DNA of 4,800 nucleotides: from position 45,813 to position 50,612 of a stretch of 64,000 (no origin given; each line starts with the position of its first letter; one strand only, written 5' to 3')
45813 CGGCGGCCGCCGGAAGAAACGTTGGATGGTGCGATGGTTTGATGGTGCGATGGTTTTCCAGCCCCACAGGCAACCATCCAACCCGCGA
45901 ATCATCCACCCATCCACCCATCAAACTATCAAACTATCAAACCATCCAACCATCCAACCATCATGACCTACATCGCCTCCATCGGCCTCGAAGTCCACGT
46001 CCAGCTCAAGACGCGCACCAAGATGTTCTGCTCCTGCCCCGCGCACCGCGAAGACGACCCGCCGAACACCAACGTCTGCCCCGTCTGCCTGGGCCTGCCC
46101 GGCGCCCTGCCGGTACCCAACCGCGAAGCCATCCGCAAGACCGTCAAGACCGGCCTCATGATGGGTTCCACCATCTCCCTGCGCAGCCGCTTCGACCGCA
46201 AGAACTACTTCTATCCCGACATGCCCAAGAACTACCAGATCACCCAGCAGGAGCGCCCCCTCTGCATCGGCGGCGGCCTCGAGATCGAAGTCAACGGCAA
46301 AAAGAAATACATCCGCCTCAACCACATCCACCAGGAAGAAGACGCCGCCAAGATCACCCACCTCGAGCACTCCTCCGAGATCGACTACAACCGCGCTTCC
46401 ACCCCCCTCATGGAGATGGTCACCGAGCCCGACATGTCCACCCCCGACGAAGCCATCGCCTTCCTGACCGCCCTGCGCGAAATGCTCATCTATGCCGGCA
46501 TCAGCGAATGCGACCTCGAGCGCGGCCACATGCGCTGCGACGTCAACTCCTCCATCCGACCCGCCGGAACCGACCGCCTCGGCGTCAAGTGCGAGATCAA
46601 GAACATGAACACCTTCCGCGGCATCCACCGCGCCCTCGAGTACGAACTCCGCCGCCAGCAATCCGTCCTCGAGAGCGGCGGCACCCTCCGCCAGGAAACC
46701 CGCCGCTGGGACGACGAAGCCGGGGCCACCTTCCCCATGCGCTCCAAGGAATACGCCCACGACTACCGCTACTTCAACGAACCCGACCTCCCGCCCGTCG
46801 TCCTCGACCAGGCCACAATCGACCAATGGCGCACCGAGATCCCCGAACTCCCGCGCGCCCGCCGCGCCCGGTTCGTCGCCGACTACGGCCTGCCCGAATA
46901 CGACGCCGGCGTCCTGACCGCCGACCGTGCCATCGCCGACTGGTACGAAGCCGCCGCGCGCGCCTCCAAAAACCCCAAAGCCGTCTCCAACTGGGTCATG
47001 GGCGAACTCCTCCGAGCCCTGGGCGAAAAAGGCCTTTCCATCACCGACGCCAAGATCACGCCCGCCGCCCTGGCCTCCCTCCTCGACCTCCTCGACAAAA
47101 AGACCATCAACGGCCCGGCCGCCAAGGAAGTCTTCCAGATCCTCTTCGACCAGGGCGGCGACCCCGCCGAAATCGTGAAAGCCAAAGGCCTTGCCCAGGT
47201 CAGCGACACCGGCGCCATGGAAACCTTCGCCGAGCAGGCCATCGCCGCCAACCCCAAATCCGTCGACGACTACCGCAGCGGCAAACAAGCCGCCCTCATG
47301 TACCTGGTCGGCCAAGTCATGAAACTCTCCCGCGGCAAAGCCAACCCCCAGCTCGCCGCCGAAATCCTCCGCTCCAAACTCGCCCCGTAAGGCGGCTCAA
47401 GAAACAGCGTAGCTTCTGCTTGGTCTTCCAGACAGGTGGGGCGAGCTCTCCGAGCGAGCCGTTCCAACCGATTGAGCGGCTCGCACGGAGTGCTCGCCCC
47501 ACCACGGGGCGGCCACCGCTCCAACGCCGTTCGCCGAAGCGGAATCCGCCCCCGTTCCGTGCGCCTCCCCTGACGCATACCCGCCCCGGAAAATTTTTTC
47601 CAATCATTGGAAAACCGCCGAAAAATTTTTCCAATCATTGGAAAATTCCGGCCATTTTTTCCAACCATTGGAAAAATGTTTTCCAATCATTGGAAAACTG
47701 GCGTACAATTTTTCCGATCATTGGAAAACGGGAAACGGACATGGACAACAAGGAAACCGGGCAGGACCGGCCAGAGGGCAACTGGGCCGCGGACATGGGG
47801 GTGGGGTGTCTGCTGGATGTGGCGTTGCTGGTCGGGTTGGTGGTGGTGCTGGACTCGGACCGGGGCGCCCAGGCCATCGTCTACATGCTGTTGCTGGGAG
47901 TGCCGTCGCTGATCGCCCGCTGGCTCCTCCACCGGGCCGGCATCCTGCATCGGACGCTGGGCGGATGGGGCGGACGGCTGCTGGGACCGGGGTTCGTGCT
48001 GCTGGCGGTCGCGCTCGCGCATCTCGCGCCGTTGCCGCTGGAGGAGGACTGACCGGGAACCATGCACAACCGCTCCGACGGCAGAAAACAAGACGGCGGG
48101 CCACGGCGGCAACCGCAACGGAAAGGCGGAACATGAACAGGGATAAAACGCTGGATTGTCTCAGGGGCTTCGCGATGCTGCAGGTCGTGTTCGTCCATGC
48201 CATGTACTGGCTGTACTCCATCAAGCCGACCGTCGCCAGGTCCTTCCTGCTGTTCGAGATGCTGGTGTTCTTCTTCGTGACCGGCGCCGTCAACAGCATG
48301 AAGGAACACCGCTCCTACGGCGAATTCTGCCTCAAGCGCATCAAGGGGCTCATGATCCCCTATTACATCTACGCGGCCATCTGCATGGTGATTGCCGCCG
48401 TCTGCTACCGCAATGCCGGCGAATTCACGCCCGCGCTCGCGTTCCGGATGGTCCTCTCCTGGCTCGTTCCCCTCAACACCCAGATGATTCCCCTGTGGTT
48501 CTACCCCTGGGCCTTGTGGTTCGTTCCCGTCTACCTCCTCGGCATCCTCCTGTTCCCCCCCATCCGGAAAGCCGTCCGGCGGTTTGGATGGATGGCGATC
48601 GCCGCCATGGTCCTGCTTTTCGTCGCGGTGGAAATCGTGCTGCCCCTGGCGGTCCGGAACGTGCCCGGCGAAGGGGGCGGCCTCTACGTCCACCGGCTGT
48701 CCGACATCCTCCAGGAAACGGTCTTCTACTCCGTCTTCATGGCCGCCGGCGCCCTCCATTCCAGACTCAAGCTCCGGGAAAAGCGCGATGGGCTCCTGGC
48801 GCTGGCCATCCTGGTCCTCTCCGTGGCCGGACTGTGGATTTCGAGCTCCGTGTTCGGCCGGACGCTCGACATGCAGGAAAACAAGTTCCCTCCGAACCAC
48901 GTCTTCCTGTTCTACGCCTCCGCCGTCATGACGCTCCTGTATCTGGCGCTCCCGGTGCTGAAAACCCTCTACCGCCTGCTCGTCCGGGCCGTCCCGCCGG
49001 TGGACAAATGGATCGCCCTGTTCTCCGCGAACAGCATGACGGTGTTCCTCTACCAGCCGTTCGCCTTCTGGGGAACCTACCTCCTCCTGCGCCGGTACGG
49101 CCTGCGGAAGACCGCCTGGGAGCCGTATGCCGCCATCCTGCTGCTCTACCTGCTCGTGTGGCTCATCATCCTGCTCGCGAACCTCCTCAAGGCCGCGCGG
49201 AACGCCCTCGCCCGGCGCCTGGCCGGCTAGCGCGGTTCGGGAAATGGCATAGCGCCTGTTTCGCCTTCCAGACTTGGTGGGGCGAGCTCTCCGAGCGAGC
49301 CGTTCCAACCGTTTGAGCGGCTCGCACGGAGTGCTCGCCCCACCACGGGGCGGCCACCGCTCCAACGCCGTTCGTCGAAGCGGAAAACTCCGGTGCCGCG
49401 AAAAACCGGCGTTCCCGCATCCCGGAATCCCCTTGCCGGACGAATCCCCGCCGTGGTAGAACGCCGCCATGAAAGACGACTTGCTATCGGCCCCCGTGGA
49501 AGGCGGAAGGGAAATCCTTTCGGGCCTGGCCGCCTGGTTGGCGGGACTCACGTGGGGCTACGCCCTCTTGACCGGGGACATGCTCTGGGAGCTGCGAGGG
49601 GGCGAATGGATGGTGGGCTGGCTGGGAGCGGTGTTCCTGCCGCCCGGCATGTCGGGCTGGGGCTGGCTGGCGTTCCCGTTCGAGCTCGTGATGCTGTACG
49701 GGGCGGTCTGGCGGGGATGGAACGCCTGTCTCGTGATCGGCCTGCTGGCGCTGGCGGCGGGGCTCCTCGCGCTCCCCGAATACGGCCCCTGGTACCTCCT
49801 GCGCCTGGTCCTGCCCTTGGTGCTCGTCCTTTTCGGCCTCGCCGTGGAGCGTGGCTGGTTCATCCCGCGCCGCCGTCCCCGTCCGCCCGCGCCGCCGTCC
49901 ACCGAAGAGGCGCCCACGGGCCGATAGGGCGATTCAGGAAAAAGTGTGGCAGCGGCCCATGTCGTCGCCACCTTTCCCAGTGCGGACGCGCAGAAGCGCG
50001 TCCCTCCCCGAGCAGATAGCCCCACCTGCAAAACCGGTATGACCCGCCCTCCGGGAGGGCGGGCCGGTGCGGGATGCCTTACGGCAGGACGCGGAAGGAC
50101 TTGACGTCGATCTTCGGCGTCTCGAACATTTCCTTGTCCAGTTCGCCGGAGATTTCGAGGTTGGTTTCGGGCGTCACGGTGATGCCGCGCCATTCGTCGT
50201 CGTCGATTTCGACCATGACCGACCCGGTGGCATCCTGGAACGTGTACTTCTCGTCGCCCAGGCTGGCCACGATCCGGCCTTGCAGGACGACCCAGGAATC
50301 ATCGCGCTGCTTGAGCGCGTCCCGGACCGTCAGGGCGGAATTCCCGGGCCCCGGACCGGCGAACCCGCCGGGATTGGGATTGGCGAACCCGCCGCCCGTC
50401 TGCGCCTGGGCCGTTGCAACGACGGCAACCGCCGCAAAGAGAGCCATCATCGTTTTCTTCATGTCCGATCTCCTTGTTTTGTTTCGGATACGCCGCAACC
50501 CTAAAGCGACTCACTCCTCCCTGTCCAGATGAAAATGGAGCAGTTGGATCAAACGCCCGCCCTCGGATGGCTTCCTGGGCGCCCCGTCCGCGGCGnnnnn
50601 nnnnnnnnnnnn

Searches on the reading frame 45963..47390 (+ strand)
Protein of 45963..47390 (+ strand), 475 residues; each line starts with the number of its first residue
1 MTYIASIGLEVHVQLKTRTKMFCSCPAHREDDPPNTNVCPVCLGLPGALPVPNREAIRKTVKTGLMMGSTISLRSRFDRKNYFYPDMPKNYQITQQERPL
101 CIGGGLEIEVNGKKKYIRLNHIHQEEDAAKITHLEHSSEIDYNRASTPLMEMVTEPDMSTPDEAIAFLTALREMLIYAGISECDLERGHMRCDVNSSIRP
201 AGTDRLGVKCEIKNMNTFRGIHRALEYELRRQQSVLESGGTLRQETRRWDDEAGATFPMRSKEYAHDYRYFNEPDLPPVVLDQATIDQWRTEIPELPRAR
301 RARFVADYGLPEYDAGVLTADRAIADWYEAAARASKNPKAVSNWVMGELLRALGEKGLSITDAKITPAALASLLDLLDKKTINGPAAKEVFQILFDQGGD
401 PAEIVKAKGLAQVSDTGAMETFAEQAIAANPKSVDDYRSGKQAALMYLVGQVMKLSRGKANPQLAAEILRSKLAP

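Call 14: find_encoding_contigs(protein=window:45963-47390:+, flank=3000, max_places=6)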
Protein window:45963-47390:+ (475 aa): 10 contigs read that carry it; 6 places shown.
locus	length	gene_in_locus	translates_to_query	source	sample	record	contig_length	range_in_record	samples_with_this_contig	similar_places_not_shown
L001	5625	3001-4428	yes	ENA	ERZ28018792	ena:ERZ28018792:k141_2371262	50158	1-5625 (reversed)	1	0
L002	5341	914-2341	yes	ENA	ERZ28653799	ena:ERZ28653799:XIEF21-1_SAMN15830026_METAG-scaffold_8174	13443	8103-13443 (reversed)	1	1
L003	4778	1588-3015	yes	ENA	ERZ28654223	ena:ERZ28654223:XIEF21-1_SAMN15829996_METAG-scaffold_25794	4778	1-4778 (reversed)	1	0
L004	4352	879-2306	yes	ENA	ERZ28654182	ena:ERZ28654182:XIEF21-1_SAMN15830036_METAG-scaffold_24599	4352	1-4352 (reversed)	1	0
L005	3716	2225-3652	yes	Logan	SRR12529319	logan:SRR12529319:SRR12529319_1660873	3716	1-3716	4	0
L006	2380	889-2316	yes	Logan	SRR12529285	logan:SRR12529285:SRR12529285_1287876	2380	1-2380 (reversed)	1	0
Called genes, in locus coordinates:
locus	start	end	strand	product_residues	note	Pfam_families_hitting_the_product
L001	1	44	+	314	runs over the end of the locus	PF00586:AIRS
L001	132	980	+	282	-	-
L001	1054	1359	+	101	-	PF02686:GatC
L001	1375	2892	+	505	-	PF01425:Amidase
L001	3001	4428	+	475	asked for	PF02934:GatB_N, PF02637:GatB_Yqey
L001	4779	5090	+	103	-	-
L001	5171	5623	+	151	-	?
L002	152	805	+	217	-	PF01425:Amidase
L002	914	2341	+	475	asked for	PF02934:GatB_N, PF02637:GatB_Yqey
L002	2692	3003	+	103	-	-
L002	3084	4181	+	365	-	PF01757:Acyl_transf_3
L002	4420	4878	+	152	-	-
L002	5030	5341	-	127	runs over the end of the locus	PF04076:BOF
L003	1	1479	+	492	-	?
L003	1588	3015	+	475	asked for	PF02934:GatB_N, PF02637:GatB_Yqey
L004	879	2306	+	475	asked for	PF02934:GatB_N, PF02637:GatB_Yqey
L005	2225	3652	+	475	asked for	PF02934:GatB_N, PF02637:GatB_Yqey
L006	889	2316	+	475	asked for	PF02934:GatB_N, PF02637:GatB_Yqey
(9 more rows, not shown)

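Call 37: find_related_loci(query=window:45963-47390:+, collection=metagenome_contigs, flank=4000)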
Query window:45963-47390:+ (475 aa) in metagenome_contigs; peptide patterns used: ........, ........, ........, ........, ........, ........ (x = any residue, [..] = any of these).
600 stretches matched a pattern (row limit reached: there are more); 594 encode a relative of the query (tblastn E <= 1e-3); the best 80 are kept; 80 distinct loci.
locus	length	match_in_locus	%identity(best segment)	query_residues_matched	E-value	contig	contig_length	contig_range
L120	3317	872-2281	77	3-473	0e+0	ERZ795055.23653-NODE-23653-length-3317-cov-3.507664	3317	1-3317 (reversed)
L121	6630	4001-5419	61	1-474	0e+0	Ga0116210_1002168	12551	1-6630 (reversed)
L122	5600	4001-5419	58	1-474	0e+0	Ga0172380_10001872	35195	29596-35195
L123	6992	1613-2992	62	3-463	0e+0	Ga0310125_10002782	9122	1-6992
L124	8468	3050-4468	58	1-474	0e+0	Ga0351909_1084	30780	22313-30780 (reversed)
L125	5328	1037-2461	59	1-474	0e+0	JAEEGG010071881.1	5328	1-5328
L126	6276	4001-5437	58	1-473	0e+0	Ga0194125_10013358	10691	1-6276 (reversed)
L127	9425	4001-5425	57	1-474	0e+0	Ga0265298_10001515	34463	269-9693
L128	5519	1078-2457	58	1-473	0e+0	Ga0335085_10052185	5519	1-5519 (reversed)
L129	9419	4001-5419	58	1-473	0e+0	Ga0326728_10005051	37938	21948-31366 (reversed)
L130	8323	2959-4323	58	1-473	9e-180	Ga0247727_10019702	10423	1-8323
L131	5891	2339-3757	57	1-473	3e-179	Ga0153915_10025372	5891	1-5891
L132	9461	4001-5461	55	1-474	3e-175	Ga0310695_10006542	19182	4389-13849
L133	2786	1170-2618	52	1-474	0e+0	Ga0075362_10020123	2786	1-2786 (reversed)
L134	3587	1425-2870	53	1-473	0e+0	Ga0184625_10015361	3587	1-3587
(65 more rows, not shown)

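Call 95: list_cluster_members(proteins=[window:45963-47387:+, window:60504-61853:-])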
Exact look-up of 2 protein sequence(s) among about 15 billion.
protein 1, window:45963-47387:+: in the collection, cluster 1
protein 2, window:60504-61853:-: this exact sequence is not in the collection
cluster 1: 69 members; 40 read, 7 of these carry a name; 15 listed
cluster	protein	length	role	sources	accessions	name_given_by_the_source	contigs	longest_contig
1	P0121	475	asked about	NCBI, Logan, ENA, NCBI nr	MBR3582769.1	MAG: Asp-tRNA(Asn)/Glu-tRNA(Gln) amidotransferase subunit GatB [Kiritimatiellae bacterium] | Asp-tRNA(Asn)/Glu-tRNA(Gln) amidotransferase subunit GatB [Kiritimatiellia bacterium]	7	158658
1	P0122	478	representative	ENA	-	-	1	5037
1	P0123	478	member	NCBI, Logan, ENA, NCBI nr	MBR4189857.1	MAG: Asp-tRNA(Asn)/Glu-tRNA(Gln) amidotransferase subunit GatB [Kiritimatiellae bacterium] | Asp-tRNA(Asn)/Glu-tRNA(Gln) amidotransferase subunit GatB [Kiritimatiellia bacterium]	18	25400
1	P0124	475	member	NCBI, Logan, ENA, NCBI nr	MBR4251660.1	MAG: Asp-tRNA(Asn)/Glu-tRNA(Gln) amidotransferase subunit GatB [Kiritimatiellae bacterium] | Asp-tRNA(Asn)/Glu-tRNA(Gln) amidotransferase subunit GatB [Kiritimatiellia bacterium]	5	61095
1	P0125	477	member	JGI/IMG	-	aspartyl-tRNA(Asn)/glutamyl-tRNA(Gln) amidotransferase subunit B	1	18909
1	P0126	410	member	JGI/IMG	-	aspartyl-tRNA(Asn)/glutamyl-tRNA(Gln) amidotransferase subunit B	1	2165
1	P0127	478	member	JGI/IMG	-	aspartyl-tRNA(Asn)/glutamyl-tRNA(Gln) amidotransferase subunit B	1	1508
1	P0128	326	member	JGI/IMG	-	aspartyl-tRNA(Asn)/glutamyl-tRNA(Gln) amidotransferase subunit B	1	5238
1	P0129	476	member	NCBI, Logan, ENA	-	-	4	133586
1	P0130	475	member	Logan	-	-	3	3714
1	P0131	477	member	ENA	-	-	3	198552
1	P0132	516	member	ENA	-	-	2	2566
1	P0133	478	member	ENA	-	-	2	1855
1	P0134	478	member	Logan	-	-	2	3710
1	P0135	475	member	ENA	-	-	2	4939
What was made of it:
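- The window's GatB is identical to a protein from a 'Kiritimatiellae bacterium' MAG (call 95).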

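Call 96: find_encoding_contigs(protein=P0131, flank=3000, max_places=2)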
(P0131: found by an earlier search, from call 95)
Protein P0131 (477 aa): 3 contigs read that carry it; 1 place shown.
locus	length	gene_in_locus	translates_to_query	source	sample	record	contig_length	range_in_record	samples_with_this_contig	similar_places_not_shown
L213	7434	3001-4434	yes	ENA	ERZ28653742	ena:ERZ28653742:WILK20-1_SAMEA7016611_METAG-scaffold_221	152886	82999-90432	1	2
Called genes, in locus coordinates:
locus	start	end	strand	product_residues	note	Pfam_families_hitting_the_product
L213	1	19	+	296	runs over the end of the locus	PF10672:Methyltrans_SAM (weak)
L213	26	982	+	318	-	PF00586:AIRS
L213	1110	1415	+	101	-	PF02686:GatC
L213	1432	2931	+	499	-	PF01425:Amidase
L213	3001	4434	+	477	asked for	PF02934:GatB_N, PF02637:GatB_Yqey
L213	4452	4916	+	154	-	PF13302:Acetyltransf_3, PF00583:Acetyltransf_1, PF13523:Acetyltransf_8 (weak)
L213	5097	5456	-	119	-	PF04076:BOF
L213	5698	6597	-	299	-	-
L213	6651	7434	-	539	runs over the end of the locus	PF28494:GlyRS_ins_1 (weak), PF00587:tRNA-synt_2b (weak), PF03129:HGTP_anticodon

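Call 97: find_encoding_contigs(protein=P0123, flank=3000, max_places=2)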
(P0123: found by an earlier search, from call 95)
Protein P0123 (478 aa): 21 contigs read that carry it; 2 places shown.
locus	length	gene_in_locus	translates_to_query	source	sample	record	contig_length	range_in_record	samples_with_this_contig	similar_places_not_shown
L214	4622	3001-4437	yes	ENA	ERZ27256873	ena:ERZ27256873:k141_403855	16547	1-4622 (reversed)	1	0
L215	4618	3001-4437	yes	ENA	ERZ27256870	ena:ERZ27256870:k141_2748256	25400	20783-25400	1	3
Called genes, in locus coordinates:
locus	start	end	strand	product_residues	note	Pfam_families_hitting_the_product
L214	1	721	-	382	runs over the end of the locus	PF00924:MS_channel_2nd, PF21082:MS_channel_3rd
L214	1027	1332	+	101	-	PF02686:GatC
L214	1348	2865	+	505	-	PF01425:Amidase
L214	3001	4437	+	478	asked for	PF02934:GatB_N, PF02637:GatB_Yqey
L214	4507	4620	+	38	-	?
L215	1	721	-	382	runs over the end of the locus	PF00924:MS_channel_2nd, PF21082:MS_channel_3rd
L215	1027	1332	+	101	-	PF02686:GatC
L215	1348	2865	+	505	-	PF01425:Amidase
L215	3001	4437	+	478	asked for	PF02934:GatB_N, PF02637:GatB_Yqey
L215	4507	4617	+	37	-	?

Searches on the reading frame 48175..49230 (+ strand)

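Call 48: search_protein_families(library=pfam, proteins=[window:48175-49230:+])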
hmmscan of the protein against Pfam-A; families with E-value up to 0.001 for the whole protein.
window:48175-49230:+ (351 aa): 1 family
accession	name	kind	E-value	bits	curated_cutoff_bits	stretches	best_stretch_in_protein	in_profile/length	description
PF01757.29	Acyl_transf_3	-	4.2e-22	79.1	31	1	2-332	13-324/326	Acyltransferase domain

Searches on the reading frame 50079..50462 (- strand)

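Call 48: search_protein_families(library=pfam, proteins=[window:50079-50462:-])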
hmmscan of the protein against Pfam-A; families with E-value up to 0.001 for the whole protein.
window:50079-50462:- (127 aa): 1 family
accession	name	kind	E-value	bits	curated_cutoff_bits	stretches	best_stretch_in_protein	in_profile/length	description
PF04076.19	BOF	-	9.9e-26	90.3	25.8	1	29-123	10-101/103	Bacterial OB fold (BOF) protein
